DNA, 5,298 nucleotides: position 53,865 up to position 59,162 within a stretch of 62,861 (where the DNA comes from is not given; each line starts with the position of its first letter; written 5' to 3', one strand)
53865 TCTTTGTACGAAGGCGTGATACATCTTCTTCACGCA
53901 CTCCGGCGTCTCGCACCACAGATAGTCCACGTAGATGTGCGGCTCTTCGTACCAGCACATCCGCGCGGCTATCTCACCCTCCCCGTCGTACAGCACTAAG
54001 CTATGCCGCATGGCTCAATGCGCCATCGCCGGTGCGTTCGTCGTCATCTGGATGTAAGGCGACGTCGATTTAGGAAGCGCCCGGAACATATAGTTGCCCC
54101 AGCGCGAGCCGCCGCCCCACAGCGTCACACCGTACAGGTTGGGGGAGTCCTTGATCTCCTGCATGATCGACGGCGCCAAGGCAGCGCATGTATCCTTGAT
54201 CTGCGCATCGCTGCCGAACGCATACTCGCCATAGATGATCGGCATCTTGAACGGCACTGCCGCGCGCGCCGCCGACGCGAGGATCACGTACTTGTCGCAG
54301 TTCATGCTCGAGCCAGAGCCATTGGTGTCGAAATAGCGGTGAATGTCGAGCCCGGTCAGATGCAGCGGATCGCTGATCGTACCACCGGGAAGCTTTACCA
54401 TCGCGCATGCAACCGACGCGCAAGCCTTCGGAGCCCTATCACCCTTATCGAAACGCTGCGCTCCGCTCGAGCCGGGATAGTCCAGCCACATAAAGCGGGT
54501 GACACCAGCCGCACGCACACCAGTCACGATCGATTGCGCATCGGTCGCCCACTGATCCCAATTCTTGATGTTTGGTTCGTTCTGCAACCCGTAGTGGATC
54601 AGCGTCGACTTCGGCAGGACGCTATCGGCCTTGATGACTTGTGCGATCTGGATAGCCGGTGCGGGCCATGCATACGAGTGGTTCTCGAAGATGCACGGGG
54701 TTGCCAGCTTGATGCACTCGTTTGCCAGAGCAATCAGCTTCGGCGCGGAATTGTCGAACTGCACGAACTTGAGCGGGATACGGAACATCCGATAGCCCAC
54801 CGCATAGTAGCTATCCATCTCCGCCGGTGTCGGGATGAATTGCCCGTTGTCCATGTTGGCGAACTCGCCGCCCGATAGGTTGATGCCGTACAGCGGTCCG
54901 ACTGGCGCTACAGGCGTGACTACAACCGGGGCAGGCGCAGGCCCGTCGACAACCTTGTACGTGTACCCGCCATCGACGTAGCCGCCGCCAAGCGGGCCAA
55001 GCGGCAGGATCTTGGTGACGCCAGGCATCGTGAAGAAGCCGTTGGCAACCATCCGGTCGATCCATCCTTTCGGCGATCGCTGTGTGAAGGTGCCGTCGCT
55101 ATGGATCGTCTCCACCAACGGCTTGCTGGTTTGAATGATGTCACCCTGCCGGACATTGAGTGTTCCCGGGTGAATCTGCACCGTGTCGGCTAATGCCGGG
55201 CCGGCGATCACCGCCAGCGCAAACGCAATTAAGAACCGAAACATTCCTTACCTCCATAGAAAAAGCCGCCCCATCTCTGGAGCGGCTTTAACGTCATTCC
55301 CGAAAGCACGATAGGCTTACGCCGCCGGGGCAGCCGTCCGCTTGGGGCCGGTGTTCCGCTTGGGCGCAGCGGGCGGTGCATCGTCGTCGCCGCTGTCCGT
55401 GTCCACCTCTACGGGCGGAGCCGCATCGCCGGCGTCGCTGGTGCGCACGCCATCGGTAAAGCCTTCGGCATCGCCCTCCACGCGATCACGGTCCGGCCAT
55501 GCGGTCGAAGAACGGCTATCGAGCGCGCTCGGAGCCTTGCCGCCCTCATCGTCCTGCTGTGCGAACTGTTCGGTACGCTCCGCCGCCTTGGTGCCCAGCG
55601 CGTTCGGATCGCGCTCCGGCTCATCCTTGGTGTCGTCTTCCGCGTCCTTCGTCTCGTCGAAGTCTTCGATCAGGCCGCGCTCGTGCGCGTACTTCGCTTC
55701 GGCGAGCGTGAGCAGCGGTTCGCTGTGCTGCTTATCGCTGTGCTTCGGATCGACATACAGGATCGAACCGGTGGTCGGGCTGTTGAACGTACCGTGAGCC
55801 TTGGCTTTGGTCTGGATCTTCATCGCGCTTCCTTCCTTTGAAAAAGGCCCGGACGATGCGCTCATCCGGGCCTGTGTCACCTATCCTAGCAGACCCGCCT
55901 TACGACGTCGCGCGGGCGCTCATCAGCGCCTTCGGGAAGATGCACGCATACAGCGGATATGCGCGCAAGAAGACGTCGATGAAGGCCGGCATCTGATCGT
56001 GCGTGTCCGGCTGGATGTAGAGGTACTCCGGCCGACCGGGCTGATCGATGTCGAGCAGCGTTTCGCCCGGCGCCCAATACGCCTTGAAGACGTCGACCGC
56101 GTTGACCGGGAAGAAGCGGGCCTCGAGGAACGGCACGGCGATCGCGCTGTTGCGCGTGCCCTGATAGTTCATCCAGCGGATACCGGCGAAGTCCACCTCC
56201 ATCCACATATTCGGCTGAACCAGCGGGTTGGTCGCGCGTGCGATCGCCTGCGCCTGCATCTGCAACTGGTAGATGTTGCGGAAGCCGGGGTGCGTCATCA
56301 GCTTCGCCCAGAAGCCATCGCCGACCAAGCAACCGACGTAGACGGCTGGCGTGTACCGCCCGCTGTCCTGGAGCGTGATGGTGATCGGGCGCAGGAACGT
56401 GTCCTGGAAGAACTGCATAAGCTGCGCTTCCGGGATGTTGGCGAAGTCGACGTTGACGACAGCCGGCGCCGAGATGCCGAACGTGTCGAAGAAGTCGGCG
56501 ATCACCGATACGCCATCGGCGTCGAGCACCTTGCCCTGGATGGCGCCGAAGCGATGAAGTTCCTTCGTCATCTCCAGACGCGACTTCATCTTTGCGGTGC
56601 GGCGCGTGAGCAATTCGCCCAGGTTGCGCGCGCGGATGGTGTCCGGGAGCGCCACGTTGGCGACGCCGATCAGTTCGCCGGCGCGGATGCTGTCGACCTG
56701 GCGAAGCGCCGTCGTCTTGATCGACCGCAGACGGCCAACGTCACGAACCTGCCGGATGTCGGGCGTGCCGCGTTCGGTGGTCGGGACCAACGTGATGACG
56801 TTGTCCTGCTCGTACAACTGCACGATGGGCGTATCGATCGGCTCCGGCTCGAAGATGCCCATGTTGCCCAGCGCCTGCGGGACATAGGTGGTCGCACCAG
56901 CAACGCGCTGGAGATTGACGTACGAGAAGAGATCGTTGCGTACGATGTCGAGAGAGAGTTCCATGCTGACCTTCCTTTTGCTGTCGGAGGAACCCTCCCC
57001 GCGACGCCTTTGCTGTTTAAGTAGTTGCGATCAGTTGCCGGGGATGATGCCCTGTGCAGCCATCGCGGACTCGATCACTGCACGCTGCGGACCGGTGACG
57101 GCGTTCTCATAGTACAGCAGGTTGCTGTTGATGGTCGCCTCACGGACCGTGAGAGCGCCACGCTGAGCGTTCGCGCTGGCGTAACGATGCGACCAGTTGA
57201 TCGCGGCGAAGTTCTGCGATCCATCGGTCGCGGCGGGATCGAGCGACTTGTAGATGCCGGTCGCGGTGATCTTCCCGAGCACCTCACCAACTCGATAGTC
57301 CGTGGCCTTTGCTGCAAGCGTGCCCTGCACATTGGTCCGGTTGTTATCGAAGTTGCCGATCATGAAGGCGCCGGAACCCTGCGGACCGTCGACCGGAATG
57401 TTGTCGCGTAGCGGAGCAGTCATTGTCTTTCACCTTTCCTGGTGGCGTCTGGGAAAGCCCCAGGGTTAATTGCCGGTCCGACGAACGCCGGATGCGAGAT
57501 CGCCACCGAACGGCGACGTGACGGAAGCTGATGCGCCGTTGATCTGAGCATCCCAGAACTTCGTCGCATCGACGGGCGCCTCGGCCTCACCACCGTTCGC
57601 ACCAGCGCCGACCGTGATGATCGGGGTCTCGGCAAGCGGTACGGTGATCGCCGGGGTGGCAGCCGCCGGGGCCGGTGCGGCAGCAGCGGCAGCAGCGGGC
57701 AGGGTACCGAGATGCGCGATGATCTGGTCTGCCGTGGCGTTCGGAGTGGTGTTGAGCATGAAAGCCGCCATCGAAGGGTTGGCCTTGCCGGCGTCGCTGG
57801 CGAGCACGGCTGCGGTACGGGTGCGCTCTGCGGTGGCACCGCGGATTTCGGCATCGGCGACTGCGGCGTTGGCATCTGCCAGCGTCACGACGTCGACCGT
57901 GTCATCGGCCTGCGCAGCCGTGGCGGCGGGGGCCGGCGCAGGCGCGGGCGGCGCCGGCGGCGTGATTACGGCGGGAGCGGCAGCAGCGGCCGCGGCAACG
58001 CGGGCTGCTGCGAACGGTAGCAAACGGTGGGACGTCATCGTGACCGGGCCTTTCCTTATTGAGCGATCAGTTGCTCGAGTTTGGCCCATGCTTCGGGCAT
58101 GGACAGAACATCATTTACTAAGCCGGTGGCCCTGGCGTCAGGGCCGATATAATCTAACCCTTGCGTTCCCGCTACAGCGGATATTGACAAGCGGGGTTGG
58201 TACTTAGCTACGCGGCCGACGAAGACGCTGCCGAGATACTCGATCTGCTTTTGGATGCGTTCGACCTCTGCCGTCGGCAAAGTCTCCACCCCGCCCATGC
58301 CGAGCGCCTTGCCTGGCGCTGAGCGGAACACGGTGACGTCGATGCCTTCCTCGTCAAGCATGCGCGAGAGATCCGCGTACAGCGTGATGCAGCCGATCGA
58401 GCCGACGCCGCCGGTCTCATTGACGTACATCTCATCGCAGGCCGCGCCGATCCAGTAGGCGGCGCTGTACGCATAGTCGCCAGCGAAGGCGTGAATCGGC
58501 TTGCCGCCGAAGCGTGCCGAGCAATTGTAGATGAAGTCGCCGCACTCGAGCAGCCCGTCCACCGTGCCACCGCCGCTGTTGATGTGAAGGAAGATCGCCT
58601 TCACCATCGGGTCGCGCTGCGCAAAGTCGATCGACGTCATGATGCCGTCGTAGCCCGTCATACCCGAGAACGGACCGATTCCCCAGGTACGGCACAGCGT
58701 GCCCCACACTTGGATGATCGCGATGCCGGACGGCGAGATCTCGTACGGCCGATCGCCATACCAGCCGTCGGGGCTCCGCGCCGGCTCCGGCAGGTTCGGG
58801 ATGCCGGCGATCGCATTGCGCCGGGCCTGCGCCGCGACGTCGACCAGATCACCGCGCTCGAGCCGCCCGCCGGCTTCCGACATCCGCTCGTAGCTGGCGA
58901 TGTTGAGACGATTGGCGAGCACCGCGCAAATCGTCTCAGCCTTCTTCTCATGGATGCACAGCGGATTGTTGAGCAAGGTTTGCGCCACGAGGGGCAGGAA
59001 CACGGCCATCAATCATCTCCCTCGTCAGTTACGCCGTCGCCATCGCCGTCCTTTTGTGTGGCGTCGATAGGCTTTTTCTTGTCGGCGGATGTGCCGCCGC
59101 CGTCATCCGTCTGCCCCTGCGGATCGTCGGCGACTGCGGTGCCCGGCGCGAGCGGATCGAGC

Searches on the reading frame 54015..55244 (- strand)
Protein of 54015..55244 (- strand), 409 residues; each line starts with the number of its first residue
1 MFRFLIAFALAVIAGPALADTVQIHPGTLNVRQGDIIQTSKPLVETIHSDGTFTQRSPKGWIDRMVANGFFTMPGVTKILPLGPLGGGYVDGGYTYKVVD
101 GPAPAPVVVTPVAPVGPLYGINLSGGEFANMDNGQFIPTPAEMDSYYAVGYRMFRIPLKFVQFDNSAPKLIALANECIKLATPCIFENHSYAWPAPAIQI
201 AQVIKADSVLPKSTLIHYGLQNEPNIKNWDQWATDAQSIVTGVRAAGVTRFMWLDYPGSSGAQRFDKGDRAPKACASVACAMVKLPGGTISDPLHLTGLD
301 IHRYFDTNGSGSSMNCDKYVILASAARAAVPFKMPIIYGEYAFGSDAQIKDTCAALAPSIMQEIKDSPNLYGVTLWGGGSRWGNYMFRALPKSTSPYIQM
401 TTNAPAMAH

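Call 45: search_protein_families(library=pfam, proteins=[window:54015-55244:-], max_evalue=0.001)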
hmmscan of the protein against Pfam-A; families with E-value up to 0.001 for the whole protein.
window:54015-55244:- (409 aa): 1 family
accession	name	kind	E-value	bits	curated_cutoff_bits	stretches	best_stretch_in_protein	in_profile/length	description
PF00150.24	Cellulase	-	9.1e-08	32.3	23.5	1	140-356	24-248/272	Cellulase (glycosyl hydrolase family 5)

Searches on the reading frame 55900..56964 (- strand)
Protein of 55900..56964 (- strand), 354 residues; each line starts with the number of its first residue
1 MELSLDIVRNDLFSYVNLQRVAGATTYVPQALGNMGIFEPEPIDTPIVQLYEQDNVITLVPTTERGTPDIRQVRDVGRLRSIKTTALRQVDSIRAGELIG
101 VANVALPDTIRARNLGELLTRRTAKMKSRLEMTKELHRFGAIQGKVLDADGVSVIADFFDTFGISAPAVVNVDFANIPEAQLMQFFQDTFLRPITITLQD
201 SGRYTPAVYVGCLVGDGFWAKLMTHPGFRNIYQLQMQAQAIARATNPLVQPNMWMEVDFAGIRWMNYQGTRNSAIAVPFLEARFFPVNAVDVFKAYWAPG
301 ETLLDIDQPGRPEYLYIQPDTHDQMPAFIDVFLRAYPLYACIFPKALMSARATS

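Call 45: search_protein_families(library=pfam, proteins=[window:55900-56964:-], max_evalue=0.001)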
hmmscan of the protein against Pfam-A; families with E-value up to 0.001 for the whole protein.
window:55900-56964:- (354 aa): 1 family
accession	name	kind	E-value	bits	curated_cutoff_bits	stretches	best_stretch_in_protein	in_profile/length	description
PF03864.22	Phage_cap_E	-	3.2e-42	145.2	22.9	1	25-351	12-328/329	Phage major capsid protein E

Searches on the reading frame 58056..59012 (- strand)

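Call 45: search_protein_families(library=pfam, proteins=[window:58056-59012:-], max_evalue=0.001)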
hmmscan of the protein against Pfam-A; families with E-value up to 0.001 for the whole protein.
window:58056-59012:- (318 aa): 2 families
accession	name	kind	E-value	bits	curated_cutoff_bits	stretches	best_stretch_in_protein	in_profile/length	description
PF01343.23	Peptidase_S49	-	1.3e-20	74.4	24.9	1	170-315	6-150/154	Peptidase family S49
PF25145.1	NfeD1b_N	-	0.00032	20.8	40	1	127-209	22-98/189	NfeD1b, N-terminal domain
